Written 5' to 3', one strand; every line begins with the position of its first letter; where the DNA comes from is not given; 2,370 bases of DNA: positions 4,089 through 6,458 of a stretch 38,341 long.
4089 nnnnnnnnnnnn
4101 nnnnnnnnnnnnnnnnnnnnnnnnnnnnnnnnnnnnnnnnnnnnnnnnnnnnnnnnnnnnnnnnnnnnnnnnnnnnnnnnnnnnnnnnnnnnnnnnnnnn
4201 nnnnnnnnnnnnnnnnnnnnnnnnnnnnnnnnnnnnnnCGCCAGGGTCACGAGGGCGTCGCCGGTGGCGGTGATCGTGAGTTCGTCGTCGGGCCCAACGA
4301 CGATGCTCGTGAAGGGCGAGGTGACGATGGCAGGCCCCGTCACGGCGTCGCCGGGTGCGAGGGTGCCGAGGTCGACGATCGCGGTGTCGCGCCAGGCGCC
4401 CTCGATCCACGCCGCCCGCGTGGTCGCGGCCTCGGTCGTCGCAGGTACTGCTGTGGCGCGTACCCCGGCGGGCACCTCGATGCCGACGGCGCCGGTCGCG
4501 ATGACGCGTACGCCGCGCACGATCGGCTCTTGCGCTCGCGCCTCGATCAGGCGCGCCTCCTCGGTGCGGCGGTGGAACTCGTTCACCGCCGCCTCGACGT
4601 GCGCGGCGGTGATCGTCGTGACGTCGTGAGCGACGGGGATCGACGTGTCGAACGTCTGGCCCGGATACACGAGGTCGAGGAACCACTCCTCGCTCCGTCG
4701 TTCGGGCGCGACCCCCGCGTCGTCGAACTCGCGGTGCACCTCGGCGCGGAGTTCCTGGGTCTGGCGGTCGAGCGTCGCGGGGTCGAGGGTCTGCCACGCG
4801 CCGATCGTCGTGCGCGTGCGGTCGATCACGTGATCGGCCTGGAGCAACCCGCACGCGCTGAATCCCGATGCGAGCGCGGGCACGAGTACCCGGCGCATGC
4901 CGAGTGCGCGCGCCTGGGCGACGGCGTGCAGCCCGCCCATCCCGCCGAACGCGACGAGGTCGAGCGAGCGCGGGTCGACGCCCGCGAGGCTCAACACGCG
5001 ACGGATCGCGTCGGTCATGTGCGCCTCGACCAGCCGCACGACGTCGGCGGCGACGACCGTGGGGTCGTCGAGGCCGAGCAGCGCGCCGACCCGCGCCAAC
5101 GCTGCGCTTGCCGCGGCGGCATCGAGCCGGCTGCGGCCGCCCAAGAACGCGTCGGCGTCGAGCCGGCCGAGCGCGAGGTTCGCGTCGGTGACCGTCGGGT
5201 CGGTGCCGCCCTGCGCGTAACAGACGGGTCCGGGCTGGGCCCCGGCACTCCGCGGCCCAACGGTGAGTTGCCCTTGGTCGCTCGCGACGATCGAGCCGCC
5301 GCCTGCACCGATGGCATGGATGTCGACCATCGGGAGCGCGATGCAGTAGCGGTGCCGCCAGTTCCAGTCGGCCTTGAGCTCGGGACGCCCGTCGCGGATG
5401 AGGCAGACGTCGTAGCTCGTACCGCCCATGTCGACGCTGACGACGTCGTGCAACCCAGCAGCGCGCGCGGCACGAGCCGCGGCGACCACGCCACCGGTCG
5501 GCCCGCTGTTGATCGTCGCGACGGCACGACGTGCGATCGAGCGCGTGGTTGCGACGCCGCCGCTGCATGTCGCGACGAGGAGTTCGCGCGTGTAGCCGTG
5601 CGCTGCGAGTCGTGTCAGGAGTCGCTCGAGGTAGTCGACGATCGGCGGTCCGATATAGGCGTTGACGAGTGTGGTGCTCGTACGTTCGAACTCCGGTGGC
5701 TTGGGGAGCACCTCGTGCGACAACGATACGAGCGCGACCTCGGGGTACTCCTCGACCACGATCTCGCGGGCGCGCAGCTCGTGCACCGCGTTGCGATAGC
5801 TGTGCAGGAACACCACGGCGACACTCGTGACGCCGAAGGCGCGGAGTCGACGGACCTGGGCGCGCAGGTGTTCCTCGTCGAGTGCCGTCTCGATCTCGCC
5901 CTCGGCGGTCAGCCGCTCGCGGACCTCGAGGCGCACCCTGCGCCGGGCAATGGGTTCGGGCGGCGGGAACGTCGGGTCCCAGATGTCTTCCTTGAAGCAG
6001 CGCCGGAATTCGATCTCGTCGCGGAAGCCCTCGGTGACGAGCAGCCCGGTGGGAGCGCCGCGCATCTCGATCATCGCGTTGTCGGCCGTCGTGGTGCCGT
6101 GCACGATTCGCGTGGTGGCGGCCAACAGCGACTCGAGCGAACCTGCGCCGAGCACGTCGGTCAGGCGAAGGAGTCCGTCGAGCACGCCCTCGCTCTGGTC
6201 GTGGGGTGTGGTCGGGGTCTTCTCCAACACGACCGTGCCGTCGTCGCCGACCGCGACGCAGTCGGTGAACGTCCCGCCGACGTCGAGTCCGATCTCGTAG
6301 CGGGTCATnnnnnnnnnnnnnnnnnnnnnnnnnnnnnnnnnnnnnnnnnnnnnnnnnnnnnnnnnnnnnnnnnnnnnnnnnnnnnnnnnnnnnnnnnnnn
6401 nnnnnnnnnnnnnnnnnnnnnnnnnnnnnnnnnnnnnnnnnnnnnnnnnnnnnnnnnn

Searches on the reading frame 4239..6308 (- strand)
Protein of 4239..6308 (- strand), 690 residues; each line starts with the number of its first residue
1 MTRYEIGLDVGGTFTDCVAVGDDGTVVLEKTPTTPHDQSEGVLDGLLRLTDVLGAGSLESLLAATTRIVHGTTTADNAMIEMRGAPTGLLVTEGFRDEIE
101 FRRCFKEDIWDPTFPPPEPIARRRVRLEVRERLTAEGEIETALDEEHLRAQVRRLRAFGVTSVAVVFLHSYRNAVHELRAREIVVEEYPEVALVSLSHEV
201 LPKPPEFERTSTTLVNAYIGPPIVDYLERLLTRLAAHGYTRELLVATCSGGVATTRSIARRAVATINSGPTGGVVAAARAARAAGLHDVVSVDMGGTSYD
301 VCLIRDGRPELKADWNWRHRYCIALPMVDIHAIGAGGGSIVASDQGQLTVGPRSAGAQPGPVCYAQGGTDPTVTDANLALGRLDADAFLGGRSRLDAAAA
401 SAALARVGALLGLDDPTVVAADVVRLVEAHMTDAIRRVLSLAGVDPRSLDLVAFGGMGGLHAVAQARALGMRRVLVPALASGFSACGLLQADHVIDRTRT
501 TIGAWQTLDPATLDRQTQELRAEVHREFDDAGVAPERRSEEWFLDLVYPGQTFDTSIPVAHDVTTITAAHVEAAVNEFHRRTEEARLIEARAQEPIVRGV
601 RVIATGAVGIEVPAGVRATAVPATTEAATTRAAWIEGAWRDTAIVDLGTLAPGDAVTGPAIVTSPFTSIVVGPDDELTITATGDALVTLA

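Call 27: search_protein_families(library=pfam, proteins=[window:4239-6308:-], max_evalue=0.001)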
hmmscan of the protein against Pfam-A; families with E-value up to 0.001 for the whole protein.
window:4239-6308:- (690 aa): 3 families
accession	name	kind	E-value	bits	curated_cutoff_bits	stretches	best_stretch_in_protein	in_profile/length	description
PF01968.24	Hydantoinase_A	-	5.5e-80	269.2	22.9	1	209-495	1-289/291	Hydantoinase/oxoprolinase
PF05378.19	Hydant_A_N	-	1.2e-44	152.5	25.2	1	6-187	2-175/176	Hydantoinase/oxoprolinase N-terminal region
PF19278.4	Hydant_A_C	-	2.3e-13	50.4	21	1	512-678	13-181/193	Hydantoinase/oxoprolinase C-terminal domain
